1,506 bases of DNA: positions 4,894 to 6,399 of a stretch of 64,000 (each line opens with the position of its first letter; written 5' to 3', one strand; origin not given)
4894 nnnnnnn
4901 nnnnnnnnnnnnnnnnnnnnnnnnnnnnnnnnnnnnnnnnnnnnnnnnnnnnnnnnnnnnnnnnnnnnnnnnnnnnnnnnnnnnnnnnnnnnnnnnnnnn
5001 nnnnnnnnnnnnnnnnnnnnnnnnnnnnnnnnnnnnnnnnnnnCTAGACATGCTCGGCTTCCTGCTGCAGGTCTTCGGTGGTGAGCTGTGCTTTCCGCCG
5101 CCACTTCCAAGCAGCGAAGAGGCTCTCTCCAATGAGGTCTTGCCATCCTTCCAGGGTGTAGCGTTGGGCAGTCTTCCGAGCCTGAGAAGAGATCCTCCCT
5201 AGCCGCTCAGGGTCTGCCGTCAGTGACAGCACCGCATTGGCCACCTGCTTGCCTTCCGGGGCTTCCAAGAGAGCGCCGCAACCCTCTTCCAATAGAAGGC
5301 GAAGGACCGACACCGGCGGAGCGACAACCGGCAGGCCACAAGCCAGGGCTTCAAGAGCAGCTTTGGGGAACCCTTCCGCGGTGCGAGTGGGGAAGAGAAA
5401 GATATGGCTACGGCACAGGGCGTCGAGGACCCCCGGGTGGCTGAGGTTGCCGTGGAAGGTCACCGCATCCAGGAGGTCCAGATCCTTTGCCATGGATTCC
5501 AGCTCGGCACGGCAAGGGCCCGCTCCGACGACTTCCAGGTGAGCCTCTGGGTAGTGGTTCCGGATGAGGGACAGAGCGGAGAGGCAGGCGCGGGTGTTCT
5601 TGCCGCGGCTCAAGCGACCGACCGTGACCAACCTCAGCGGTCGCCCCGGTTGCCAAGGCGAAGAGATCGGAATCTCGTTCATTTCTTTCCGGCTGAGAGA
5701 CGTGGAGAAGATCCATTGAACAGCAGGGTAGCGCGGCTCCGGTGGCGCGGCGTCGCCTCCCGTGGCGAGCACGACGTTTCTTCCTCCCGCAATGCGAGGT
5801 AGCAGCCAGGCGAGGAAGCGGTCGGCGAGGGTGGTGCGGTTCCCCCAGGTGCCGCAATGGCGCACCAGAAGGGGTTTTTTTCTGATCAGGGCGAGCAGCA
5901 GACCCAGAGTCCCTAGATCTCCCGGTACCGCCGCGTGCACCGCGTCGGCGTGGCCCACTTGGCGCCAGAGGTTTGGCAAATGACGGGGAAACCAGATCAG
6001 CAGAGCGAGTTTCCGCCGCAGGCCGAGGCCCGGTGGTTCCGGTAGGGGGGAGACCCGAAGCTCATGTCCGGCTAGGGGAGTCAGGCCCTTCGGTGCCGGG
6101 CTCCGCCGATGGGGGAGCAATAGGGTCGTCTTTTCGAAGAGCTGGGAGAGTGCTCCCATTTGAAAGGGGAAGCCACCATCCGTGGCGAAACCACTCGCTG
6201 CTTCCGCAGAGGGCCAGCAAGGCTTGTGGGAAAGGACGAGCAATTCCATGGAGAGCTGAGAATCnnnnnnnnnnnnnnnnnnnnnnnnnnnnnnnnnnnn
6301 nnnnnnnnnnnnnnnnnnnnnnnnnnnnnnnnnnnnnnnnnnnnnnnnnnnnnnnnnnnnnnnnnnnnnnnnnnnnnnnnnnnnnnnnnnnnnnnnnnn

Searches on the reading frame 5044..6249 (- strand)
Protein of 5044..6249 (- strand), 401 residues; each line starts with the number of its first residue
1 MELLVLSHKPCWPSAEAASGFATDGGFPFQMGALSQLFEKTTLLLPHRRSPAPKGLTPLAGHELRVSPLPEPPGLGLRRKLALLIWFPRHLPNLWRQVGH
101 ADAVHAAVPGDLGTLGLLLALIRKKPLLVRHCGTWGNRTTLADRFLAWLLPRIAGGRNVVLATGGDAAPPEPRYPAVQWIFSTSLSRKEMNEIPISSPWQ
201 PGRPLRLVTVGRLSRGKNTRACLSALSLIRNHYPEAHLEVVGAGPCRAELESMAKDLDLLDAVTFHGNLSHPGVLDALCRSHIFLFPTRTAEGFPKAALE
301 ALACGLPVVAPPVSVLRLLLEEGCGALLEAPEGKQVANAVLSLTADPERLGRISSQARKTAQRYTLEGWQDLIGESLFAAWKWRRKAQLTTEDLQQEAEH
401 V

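Call 6: search_protein_families(library=pfam, proteins=[window:5044-6249:-], max_evalue=0.001)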
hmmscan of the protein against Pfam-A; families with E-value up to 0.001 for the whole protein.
window:5044-6249:- (401 aa): 5 families
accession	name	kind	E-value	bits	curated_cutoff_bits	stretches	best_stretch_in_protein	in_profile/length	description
PF00534.26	Glycos_transf_1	-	1.5e-25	90.1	26.4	1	203-359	14-171/172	Glycosyl transferases group 1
PF13692.12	Glyco_trans_1_4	-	1e-23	84.6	27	1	206-346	3-142/142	Glycosyl transferases group 1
PF13524.12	Glyco_trans_1_2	-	1.3e-08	35.4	25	1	232-364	12-133/144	Glycosyl transferase-like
PF20706.3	GT4-conflict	-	1.9e-07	30.8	26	1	194-347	193-340/385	Family 4 Glycosyltransferase in conflict systems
PF13439.12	Glyco_transf_4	-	0.00022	21.7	28.5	1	64-163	38-140/170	Glycosyltransferase Family 4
